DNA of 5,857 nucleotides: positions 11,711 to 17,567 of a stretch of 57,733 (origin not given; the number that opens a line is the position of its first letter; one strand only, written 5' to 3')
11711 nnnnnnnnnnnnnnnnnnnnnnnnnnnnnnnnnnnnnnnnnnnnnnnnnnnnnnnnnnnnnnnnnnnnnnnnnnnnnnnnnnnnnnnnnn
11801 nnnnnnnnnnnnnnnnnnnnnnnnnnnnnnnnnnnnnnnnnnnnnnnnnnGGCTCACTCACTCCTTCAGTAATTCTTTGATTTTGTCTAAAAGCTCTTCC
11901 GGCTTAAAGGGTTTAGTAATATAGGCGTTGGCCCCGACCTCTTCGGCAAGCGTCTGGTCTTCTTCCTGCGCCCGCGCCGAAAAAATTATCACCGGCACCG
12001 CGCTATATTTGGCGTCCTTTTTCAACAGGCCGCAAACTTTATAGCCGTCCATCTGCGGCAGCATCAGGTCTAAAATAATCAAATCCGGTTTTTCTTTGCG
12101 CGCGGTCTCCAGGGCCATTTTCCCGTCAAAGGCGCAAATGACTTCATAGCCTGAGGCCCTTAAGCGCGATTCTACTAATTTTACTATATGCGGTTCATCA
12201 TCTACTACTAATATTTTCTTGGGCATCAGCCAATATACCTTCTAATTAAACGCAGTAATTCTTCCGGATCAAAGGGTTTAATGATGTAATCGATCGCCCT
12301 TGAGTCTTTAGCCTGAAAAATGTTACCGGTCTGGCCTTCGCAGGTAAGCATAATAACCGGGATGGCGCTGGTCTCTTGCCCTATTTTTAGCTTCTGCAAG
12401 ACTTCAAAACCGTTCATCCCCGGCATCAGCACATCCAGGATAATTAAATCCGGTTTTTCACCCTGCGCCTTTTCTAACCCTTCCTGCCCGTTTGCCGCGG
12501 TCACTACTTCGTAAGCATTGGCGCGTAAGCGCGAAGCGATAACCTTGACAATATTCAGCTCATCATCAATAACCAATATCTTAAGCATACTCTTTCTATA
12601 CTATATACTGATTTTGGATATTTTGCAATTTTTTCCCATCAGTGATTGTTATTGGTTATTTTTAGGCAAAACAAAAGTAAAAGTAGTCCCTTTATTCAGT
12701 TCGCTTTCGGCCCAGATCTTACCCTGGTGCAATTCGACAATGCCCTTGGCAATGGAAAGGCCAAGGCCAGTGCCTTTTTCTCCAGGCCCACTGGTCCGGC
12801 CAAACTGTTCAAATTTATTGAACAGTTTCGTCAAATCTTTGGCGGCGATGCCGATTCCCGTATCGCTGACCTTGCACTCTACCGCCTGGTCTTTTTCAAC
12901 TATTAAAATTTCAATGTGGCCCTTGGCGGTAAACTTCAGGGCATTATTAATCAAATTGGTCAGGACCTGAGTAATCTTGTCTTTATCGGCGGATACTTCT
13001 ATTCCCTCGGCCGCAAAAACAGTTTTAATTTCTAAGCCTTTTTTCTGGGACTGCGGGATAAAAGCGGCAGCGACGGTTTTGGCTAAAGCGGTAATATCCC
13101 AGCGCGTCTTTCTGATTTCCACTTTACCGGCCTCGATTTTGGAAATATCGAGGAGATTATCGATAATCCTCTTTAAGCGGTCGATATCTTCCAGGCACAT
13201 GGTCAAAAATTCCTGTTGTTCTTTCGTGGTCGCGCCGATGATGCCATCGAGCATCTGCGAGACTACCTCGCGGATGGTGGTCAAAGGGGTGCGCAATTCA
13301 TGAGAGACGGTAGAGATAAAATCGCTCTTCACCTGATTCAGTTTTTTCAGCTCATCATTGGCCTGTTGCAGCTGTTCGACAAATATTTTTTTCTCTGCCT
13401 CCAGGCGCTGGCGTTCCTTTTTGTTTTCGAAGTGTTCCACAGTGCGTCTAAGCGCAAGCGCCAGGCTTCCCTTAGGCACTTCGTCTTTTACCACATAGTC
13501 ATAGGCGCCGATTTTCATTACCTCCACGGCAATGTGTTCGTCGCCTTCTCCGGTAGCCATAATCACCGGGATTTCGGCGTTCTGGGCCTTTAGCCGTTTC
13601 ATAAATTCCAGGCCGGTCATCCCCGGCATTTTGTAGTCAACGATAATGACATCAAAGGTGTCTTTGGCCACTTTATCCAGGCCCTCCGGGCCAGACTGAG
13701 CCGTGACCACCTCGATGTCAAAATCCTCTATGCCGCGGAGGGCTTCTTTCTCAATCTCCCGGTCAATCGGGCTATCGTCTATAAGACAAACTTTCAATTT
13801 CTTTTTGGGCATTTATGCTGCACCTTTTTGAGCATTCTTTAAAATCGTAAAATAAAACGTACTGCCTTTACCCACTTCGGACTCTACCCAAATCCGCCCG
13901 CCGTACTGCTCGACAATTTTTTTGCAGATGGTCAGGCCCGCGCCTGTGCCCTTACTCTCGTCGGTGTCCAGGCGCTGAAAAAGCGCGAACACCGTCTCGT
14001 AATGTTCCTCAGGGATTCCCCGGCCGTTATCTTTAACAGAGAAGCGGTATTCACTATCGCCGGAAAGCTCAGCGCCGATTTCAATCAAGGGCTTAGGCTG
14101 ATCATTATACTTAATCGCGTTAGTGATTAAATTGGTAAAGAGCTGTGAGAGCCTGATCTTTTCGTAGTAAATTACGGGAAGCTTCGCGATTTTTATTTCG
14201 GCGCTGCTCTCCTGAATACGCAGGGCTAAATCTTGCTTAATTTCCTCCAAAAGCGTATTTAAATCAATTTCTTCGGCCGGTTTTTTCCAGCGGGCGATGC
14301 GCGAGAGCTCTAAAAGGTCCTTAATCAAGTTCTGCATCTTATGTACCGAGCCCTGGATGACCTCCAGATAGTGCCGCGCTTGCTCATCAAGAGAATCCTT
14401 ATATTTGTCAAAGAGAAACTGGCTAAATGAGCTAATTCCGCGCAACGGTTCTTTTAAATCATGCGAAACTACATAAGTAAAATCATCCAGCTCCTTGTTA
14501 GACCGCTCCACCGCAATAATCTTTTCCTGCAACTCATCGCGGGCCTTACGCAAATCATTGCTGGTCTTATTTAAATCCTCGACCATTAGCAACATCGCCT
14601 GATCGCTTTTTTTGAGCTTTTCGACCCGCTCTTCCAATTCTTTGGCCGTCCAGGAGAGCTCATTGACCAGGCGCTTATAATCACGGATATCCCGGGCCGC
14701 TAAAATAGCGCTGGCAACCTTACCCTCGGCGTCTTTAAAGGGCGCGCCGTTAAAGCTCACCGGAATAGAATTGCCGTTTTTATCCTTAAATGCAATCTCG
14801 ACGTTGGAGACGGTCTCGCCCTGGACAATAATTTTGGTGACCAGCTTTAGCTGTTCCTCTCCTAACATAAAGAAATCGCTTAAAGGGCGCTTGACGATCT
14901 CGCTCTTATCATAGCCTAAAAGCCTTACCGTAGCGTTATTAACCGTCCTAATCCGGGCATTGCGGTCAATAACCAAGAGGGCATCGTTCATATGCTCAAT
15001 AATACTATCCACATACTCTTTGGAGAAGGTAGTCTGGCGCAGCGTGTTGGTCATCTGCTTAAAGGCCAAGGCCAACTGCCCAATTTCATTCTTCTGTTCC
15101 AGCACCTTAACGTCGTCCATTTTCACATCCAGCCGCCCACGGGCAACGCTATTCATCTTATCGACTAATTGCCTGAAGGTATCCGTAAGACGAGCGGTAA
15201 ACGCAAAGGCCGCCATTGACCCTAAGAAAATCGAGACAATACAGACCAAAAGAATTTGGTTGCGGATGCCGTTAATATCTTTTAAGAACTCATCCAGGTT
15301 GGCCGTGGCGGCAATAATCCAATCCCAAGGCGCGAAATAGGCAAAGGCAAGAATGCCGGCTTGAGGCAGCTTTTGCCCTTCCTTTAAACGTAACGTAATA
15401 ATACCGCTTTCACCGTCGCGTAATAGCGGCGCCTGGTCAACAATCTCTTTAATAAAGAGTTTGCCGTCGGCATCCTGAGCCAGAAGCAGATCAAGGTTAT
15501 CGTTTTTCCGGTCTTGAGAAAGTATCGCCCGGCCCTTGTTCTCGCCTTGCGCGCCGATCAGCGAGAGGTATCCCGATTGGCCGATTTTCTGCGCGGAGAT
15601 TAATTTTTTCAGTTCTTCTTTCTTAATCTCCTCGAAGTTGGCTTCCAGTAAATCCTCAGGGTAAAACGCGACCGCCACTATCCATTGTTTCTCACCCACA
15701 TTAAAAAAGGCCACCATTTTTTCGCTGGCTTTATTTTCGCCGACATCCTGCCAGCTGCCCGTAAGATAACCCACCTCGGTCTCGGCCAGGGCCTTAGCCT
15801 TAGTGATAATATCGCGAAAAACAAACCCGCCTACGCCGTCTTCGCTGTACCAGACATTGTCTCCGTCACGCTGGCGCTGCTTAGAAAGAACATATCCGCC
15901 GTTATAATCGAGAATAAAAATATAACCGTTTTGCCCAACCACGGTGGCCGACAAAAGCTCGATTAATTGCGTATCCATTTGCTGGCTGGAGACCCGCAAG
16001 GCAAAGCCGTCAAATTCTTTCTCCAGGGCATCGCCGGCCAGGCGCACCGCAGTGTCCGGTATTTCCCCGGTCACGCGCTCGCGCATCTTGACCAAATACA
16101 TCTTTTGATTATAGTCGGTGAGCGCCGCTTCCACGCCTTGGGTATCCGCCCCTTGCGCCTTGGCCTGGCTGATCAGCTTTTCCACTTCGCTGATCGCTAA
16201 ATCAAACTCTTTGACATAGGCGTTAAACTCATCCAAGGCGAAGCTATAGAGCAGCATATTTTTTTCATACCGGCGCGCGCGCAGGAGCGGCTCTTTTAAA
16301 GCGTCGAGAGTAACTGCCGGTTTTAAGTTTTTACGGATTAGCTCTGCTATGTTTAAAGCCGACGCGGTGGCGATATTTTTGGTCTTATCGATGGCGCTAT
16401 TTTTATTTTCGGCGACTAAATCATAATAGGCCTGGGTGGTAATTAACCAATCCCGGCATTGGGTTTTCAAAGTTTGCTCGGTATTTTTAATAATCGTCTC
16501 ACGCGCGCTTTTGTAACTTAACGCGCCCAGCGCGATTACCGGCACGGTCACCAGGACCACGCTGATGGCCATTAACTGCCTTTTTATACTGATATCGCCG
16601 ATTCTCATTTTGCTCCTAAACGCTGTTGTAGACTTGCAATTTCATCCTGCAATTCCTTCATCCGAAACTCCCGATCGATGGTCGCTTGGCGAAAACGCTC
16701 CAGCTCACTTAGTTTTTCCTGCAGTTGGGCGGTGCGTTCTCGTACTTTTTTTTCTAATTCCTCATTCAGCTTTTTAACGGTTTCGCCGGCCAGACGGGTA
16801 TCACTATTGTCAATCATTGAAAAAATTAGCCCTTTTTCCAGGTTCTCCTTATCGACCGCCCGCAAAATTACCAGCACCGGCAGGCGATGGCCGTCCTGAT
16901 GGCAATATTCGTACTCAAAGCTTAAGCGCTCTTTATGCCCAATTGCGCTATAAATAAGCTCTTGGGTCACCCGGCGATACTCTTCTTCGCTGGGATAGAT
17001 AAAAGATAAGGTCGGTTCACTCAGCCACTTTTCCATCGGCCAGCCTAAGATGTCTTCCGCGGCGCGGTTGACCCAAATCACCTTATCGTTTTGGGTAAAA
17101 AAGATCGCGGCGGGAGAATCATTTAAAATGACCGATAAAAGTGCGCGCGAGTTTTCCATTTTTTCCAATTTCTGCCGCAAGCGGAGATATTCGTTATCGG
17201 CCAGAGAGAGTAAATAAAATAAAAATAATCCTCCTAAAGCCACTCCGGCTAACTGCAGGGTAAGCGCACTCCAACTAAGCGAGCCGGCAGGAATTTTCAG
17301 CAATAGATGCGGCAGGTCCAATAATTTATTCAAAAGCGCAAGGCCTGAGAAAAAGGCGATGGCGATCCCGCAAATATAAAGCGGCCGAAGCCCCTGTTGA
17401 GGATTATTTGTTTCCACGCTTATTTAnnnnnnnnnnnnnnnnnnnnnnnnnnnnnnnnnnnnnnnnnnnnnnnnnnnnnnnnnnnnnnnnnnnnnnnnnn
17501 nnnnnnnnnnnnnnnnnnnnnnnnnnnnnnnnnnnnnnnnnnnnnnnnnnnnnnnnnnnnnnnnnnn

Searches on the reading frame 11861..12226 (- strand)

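Call 83: search_protein_families(library=pfam, proteins=[window:11861-12226:-], max_evalue=0.00001)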
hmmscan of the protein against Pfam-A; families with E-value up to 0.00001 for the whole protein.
window:11861-12226:- (122 aa): 1 family
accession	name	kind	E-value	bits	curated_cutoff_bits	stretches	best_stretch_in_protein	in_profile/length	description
PF00072.30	Response_reg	-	6e-30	104.1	30.2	1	5-117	1-111/111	Response regulator receiver domain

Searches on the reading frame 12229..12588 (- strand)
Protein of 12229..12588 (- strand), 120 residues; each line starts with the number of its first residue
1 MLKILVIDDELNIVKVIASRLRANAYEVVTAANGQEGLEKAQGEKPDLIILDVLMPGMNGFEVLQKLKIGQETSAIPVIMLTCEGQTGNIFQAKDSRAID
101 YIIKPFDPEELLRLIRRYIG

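Call 84: search_protein_families(library=pfam, proteins=[window:12229-12588:-], max_evalue=0.00001)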
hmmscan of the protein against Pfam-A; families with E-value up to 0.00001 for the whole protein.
window:12229-12588:- (120 aa): 1 family
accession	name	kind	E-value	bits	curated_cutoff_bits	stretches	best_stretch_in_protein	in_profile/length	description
PF00072.30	Response_reg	-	3e-28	98.6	30.2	1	4-115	1-110/111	Response regulator receiver domain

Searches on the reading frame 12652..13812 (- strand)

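Call 84: search_protein_families(library=pfam, proteins=[window:12652-13812:-], max_evalue=0.00001)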
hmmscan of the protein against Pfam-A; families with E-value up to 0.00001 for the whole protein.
window:12652-13812:- (387 aa): 3 families
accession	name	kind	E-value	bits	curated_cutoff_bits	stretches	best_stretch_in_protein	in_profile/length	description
PF02518.31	HATPase_c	-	1.8e-31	109.3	26.4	1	276-385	2-110/111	Histidine kinase-, DNA gyrase B-, and HSP90-like ATPase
PF00072.30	Response_reg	-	1e-25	90.5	30.2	1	8-111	1-101/111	Response regulator receiver domain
PF00512.31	HisKA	-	6.5e-18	65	26.9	1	162-229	2-66/66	His Kinase A (phospho-acceptor) domain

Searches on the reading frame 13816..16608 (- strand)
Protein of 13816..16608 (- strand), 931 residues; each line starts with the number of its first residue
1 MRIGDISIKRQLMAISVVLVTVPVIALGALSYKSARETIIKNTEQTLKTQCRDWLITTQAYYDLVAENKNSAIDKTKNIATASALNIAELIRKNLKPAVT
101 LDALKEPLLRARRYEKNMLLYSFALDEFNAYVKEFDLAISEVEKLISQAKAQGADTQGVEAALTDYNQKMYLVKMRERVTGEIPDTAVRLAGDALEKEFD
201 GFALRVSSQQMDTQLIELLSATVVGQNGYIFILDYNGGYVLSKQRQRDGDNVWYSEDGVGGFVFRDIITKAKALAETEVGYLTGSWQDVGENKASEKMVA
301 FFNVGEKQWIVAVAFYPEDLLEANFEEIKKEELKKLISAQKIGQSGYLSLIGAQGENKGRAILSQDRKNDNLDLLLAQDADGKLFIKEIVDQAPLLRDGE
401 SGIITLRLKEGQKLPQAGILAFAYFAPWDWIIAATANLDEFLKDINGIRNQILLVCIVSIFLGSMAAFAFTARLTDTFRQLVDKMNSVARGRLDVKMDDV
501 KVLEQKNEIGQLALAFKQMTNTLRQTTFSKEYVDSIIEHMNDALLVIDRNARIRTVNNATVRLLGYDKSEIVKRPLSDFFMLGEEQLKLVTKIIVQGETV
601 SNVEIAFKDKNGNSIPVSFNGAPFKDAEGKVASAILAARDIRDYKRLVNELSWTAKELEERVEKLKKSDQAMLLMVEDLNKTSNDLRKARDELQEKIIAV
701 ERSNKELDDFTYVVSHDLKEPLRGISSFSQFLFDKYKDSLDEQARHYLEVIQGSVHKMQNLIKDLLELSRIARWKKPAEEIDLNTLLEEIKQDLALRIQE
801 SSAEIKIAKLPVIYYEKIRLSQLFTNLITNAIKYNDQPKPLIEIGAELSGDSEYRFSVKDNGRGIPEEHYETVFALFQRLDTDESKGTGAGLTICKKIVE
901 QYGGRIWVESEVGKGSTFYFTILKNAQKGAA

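Call 84: search_protein_families(library=pfam, proteins=[window:13816-16608:-], max_evalue=0.00001)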
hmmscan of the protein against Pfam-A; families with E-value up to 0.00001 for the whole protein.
window:13816-16608:- (931 aa): 10 families
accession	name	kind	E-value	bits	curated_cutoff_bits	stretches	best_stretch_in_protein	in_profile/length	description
PF17201.10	Cache_3-Cache_2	-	8.7e-34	117.6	27.7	2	330-450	188-298/299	Cache 3/Cache 2 fusion domain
PF08269.17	dCache_2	-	5.5e-32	111.5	26.5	2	205-441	71-297/298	Cache domain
PF02518.31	HATPase_c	-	1.5e-27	96.7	26.4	1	817-922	3-107/111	Histidine kinase-, DNA gyrase B-, and HSP90-like ATPase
PF17200.10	sCache_2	-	7.8e-21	75.1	25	2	212-322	38-147/155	Single Cache domain 2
PF00512.31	HisKA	-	4.3e-16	59.2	26.9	1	707-771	2-63/66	His Kinase A (phospho-acceptor) domain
PF00989.32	PAS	-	3.5e-15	56.5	22.6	1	533-641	3-113/113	PAS fold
PF13426.13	PAS_9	-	1.1e-14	55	27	1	542-642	2-102/103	PAS domain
PF08448.16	PAS_4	-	7.5e-12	45.9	23.1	1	538-643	2-107/110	PAS fold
PF00672.30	HAMP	-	8.5e-08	32.8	25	1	472-525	4-53/53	HAMP domain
PF13188.13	PAS_8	-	1.1e-06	28.7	21.8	1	535-578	5-49/65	PAS domain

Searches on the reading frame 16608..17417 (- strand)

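Call 84: search_protein_families(library=pfam, proteins=[window:16608-17417:-], max_evalue=0.00001)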
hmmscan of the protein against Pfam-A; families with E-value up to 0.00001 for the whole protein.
window:16608-17417:- (270 aa): 2 families
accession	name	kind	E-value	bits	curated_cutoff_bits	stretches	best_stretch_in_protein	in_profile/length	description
PF00989.32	PAS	-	1.4e-08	35.2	22.6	1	94-191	3-99/113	PAS fold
PF13188.13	PAS_8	-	4.2e-07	30.1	21.8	1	93-149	2-59/65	PAS domain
